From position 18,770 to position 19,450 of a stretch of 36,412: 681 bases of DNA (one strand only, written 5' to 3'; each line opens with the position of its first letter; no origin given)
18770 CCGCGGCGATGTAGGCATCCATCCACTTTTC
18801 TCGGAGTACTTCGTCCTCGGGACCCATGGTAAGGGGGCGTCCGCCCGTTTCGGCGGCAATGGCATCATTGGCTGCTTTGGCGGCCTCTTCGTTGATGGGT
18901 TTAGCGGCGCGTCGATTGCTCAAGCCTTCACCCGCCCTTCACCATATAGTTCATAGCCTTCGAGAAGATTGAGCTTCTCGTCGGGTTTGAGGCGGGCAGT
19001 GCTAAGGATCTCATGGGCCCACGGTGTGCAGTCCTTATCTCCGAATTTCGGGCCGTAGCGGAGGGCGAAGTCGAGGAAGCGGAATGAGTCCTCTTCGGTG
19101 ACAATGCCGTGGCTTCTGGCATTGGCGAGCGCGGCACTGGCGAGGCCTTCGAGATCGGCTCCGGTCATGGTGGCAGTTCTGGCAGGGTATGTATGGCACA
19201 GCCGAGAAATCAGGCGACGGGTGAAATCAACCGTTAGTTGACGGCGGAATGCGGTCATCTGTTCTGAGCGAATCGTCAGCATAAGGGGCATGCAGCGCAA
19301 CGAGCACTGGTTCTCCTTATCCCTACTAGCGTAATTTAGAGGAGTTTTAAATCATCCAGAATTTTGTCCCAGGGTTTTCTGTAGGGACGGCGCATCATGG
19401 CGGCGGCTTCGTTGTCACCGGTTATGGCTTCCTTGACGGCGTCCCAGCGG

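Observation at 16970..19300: Orphan three-gene operon (about 126 / 445 / 198 aa) with no recognisable families: the best candidate for an undescribed system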

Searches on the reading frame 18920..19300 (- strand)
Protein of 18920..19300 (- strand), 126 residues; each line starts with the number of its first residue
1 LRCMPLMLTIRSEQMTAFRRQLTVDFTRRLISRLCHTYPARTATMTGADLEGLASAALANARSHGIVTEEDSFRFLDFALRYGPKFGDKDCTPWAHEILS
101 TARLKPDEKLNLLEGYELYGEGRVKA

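Call 3: search_protein_families(library=pfam, proteins=[window:18920-19300:-], max_evalue=1)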
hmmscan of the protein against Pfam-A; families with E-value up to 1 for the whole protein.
window:18920-19300:- (126 aa): 0 families

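Call 4: search_protein_families(library=ncbifam, proteins=[window:18920-19300:-], max_evalue=1)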
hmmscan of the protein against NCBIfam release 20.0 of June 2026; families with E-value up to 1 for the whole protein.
window:18920-19300:- (126 aa): 0 families

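Call 5: search_protein_families(library=padloc, proteins=[window:18920-19300:-], max_evalue=1)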
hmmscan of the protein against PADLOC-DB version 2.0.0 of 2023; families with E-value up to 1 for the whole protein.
window:18920-19300:- (126 aa): 0 families

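Call 6: search_protein_families(library=phrogs, proteins=[window:18920-19300:-], max_evalue=1)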
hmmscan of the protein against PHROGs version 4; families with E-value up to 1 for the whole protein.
window:18920-19300:- (126 aa): 0 families

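Call 10: search_solved_structures(query=window:18920-19300:-, max_evalue=10)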
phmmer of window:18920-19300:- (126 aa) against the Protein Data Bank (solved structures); distinct sequences matched with E-value up to 10: 10.
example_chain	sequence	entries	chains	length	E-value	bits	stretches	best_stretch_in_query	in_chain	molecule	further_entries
6by1_CI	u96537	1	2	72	0.13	15.4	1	37-70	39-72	50S ribosomal protein L11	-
2ce0_A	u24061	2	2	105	0.3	14.2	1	57-114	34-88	CYTOCHROME C6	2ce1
2dge_A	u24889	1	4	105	0.38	13.9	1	59-114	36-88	Cytochrome c6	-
5j88_CJ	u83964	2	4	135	0.39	13.8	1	38-70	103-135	50S ribosomal protein L11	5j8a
2j28_I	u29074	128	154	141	0.43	13.7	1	38-70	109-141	50S ribosomal protein L11 | Large ribosomal subunit protein uL11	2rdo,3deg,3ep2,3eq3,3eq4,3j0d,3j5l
3j7z_I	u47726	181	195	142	0.43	13.7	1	38-70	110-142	50S ribosomal protein L11 | 50S ribosomal protein L6 | Ribosomal protein L11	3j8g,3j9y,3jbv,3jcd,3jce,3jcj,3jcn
2v07_A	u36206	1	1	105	0.65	13.1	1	58-114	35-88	CYTOCHROME C6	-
10qm_Q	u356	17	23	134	0.86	12.7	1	38-69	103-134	Large ribosomal subunit protein uL11 | 50S ribosomal protein L11 | 50S ribosomal protein uL11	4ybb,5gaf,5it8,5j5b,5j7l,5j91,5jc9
4v4v_BG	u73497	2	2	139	0.93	12.6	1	38-69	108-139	50S ribosomal protein L11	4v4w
3i6v_A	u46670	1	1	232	0.95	12.6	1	19-70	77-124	periplasmic His/Glu/Gln/Arg/opine family-binding protein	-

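Call 19: find_homologous_proteins(query=window:18920-19300:-, max_evalue=0.001)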
Query window:18920-19300:- (126 aa): 2 proteins with E <= 0.001 among 6 candidates.
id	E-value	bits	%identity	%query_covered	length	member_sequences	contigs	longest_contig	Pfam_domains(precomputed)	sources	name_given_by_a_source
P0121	2.2e-66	239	90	97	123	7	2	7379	-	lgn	-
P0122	7.6e-42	160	91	64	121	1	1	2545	-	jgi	jgi:hypothetical protein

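Call 47: search_protein_representatives(protein=window:18920-19300:-)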
Query: 126 residues. Proteins with E-value up to 0.001 (for the whole library): 1316; up to 1e-10: 32; up to 1e-30: 3. The best 150 are listed.
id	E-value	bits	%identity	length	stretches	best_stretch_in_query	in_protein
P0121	7.0e-67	239.0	90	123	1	4-125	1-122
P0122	2.4e-42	159.8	90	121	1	44-125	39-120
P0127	7.7e-32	125.9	52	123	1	8-124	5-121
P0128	9.6e-28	112.7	51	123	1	7-124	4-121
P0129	1.1e-25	106.0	50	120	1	7-123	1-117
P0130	2.4e-18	82.3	44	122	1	7-123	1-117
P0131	3.0e-17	78.8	29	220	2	7-121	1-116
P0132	1.9e-15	72.9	42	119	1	7-119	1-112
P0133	2.0e-15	72.9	40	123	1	7-114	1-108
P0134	1.4e-13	66.9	41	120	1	7-120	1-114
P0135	2.0e-13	66.4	42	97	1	31-121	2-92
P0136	7.5e-13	64.6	38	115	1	7-120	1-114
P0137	8.3e-13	64.5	37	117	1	7-123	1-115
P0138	1.1e-12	64.1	35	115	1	7-119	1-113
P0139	1.2e-12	63.9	35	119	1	7-119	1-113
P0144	1.2e-11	60.7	33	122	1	7-119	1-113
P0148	3.5e-11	59.2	29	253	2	7-104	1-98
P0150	5.5e-11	58.6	36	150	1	7-112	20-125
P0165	1.8e-10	56.9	32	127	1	8-113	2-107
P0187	7.3e-10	55.0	28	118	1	7-121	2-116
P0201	1.6e-09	53.9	34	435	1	7-109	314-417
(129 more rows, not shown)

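Call 49: search_protein_families(library=pfam, alignment_id=A2, max_evalue=0.01)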
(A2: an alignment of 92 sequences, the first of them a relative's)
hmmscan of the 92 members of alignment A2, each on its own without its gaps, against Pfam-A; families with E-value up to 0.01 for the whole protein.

A. member 1, P0201 (435 aa): 3 families
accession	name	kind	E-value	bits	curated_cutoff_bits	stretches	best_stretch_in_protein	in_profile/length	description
PF13503.11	DUF4123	-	9e-33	113.4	25.8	1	133-250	1-117/119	Domain of unknown function (DUF4123)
PF00498.31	FHA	-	9.2e-14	52.1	20.7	1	26-88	2-66/67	FHA domain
PF16697.10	Yop-YscD_cpl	-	2.8e-08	34.3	33.2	1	23-98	17-93/94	Inner membrane component of T3SS, cytoplasmic domain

B. families by the number of members that match (of 92 scanned): 5 families
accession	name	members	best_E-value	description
PF13503.11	DUF4123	1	9e-33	Domain of unknown function (DUF4123)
PF00498.31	FHA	1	9.2e-14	FHA domain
PF16697.10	Yop-YscD_cpl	1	2.8e-08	Inner membrane component of T3SS, cytoplasmic domain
PF07914.17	DUF1679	1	0.0052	Uncharacterized oxidoreductase dhs-27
PF16811.11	TAtT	1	0.0081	TRAP transporter T-component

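Call 71: predict_structure(alignment_id=A4)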
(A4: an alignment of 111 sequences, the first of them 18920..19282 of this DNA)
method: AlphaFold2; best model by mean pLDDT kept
length: 120 residues; sequences in the alignment: 111
mean_pLDDT: 90.5   pTM: 0.80
mean pLDDT of the five models: 90.5, 89.5, 88.5, 87.9, 83.1
residues with pLDDT >= 90: 93; 70-90: 18; 50-70: 5; < 50: 4
segments of 3 or more residues with pLDDT < 50: 117-120
pLDDT, mean of each block of 10 residues (from residue 1): 76 88 95 96 95 96 96 95 95 97 96 62
secondary structure, 60 per line:
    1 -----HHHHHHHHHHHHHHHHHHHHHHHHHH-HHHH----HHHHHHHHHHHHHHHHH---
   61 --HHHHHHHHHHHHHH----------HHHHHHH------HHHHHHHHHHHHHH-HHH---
elements in order: H6-31 H33-36 H41-57 H63-76 H87-93 H100-113

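Call 74: fold_search(model_id=the predicted structure, library=pdb)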
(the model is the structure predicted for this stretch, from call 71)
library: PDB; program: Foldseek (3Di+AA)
matches with E <= 10: 11; with E <= 0.001: 0
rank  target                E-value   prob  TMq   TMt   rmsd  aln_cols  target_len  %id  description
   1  9r8g_B                1.0e-01  1.00  0.69  0.31   3.2       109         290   15  Pseudomonas putida Pore-Forming Toxin Tke5 in complex with its cognate Type VI adaptor protein Tap3 (released 2026-01-14)
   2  9oa1_V                1.7e+00  0.23  0.34  0.23  12.4       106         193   16  Ecoli DnaB helicase and Phage Lambda loader P with ADP-Mg in a 6:5 stoichiometry ratio. (released 2025-07-16)
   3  9oa1_Y                2.8e+00  0.16  0.35  0.25  11.7       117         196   18  Ecoli DnaB helicase and Phage Lambda loader P with ADP-Mg in a 6:5 stoichiometry ratio. (released 2025-07-16)
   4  9uaq_A                4.7e+00  0.16  0.30  0.13   9.9        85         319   16  CryoEM structure of GFP-like protein from Aequorea coerulescens with Trimbody (released 2026-02-11)
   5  5v8z_A                5.0e+00  0.07  0.23  0.27   8.8        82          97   17  Crystal structure of ERp29 D-domain in complex with the P-domain of calmegin (released 2017-06-21)
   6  3e6m_B                5.5e+00  0.04  0.22  0.18  16.4       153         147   12  The crystal structure of a MarR family transcriptional regulator from Silicibacter pomeroyi DSS. (released 2008-09-02)
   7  9uaq_C                6.5e+00  0.12  0.28  0.12  10.1        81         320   17  CryoEM structure of GFP-like protein from Aequorea coerulescens with Trimbody (released 2026-02-11)
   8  5k5d_B                6.5e+00  0.07  0.30  0.17   9.5       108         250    9  Structure of the C2221 form of Pnob8-like ParB-N domain (released 2016-06-15)
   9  7xni_A                6.8e+00  0.03  0.25  0.11  15.9       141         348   15  human KCNQ1-CaM in apo state (released 2022-12-14)
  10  9xou_B                8.0e+00  0.10  0.28  0.12  10.1        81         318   17  CryoEM structure of LacY with Trimbody (released 2026-02-11)
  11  4zv5_A                9.9e+00  0.03  0.22  0.25   7.4        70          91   13  Crystal structure of N-myristoylated mouse mammary tumor virus matrix protein (released 2016-01-27)

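Call 75: search_solved_structures(query=A4, max_evalue=10, show_alignments=3)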
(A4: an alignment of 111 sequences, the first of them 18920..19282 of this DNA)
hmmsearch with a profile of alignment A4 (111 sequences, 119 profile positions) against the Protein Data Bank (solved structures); distinct sequences matched with E-value up to 10: 8.
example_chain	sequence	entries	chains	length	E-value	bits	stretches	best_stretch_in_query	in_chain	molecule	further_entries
7bjg_A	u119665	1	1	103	0.069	16.5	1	81-112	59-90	SD21996p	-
2xny_M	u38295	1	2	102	0.11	15.8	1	73-111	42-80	M PROTEIN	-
7bbl_D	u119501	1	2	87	0.4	14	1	13-69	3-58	Gem-associated protein 7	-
2n29_A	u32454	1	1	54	0.53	13.6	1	39-78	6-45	Protein Vpu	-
1y96_B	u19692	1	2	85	0.64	13.4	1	14-69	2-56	Gem-associated protein 7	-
2lc5_A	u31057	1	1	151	0.91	12.9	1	65-97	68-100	Calmodulin, putative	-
2n28_A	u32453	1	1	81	1.5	12.2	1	39-78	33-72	Protein Vpu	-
6qv5_A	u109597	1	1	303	1.7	12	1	17-95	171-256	CHAD domain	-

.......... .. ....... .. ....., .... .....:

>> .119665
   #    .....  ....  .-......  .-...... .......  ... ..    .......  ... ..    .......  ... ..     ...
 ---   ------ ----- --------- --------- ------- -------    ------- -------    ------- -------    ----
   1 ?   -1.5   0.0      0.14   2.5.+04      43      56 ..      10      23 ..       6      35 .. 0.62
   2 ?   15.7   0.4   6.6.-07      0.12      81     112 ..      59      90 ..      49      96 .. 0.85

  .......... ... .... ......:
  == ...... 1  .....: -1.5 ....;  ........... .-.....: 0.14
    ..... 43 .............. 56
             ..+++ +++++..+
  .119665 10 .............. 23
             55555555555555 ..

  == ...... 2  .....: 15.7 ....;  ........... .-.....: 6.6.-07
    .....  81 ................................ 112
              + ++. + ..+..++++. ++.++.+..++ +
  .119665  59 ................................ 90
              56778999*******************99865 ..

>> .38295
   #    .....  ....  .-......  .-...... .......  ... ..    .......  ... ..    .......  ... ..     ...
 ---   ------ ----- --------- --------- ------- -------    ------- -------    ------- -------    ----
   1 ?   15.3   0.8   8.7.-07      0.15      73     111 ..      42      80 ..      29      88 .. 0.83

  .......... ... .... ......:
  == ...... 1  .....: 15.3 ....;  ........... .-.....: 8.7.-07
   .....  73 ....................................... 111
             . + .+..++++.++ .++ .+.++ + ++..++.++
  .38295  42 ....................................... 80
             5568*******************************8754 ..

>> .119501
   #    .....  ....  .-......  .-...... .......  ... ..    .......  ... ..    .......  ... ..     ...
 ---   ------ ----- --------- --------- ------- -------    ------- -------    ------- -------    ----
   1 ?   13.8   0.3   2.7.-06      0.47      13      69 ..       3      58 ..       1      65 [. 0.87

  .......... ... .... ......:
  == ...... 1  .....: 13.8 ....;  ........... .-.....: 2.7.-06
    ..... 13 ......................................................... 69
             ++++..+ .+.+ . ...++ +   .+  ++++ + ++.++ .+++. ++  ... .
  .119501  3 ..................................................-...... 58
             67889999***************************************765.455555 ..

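Call 76: search_solved_structures(query=P0201, max_evalue=10, show_alignments=3)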
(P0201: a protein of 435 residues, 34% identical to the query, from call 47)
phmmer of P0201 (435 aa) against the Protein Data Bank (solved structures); distinct sequences matched with E-value up to 10: 26.
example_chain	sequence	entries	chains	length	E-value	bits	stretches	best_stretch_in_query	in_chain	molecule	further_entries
6cah_A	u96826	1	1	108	7.2e-06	28.2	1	25-92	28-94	ABC transporter ATP-binding/permease protein Rv1747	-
3gqs_A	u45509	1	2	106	0.00027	23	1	2-96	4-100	Adenylate cyclase-like protein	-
2kkl_A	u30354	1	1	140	0.00033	22.8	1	24-93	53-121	Uncharacterized protein Mb1858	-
2kfu_A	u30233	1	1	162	0.0005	22.1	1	24-93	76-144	Rv1827 pThr 22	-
6i2p_D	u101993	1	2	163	0.00051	22.1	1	24-93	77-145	Glycogen accumulation regulator GarA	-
7rj3_A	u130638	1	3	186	0.00068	21.7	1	24-93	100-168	Glycogen accumulation regulator GarA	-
1uht_A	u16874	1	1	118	0.00093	21.3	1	7-92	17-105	expressed protein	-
6i2q_B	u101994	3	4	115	0.0018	20.3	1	28-93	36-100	Glycogen accumulation regulator GarA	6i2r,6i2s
8p5x_G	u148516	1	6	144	0.002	20.2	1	28-93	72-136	Oxoglutarate dehydrogenase inhibitor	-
2kb3_A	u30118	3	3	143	0.002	20.2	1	28-93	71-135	Oxoglutarate dehydrogenase inhibitor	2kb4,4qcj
6hc0_B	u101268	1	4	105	0.0024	19.9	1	25-95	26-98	GGDEF domain protein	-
6hc1_A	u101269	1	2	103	0.0025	19.9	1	25-95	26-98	GGDEF domain protein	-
6a8w_A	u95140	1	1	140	0.0027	19.8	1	37-90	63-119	Vacuolar protein sorting-associated protein 64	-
3po8_A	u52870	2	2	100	0.0031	19.5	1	22-93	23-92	Putative uncharacterized protein TB39.8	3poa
2lc1_A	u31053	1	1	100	0.0036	19.3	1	22-92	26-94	Putative uncharacterized protein TB39.8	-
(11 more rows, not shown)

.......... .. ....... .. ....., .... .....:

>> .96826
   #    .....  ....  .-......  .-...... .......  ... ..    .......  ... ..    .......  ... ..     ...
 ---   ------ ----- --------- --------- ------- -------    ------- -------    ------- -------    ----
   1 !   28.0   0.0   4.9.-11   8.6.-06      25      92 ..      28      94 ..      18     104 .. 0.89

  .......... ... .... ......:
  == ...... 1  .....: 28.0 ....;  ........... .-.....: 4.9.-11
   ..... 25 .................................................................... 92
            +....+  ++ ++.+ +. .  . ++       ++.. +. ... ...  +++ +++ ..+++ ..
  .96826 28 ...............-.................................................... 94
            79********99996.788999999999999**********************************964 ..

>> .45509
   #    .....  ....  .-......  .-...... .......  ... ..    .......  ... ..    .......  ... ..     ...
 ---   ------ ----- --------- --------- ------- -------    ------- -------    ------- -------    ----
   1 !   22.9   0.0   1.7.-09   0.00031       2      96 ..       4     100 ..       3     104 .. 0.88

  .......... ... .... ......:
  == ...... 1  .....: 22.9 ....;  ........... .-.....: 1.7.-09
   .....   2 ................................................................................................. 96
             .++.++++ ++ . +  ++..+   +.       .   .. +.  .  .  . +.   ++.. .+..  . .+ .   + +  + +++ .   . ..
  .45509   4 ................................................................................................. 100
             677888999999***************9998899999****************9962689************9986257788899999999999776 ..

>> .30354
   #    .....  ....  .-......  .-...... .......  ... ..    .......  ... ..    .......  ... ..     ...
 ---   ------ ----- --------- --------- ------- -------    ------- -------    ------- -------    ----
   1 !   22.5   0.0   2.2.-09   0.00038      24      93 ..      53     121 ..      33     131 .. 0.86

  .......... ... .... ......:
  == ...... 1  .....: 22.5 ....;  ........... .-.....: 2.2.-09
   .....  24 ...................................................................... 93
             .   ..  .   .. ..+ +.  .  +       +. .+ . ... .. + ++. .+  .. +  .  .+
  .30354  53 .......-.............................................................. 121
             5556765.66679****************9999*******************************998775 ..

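Call 102: list_cluster_members(proteins=[P0130, P0132, P0133, P0136, P0144, P0148, P0150, P0165, P0187, P0201])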
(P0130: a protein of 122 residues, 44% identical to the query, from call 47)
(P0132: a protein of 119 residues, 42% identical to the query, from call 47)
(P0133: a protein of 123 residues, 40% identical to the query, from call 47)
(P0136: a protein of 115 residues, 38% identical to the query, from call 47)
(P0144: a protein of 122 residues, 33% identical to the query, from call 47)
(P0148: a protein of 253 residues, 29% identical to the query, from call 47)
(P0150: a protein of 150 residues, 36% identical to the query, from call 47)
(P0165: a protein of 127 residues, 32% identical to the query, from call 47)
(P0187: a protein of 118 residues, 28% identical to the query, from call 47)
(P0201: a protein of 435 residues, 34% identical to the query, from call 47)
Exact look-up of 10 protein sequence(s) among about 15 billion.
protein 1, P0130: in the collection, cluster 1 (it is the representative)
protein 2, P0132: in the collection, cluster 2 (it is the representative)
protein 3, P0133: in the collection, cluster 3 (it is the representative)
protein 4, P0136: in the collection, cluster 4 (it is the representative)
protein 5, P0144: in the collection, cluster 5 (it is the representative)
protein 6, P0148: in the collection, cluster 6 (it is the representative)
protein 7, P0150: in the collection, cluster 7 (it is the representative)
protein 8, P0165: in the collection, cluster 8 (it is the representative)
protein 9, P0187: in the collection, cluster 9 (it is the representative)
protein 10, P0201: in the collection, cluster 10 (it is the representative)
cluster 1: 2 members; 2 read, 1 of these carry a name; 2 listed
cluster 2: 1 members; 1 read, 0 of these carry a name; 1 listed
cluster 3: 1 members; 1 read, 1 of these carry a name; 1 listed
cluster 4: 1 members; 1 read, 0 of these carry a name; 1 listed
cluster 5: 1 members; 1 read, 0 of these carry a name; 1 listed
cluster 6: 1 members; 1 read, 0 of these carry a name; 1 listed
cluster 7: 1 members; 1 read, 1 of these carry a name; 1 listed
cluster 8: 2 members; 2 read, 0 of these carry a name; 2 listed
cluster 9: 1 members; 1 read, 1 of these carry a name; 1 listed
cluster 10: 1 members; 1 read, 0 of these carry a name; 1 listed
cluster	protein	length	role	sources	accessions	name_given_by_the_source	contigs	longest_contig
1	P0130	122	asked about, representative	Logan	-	-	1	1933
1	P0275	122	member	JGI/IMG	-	hypothetical protein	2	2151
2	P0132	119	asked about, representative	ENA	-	-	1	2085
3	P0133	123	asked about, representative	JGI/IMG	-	hypothetical protein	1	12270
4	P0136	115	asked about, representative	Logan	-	-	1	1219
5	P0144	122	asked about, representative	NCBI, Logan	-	-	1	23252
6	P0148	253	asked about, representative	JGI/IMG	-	-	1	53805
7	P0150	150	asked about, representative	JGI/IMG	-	hypothetical protein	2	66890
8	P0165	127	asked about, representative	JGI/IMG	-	-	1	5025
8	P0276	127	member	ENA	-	-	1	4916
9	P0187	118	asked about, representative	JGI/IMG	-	hypothetical protein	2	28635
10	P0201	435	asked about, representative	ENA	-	-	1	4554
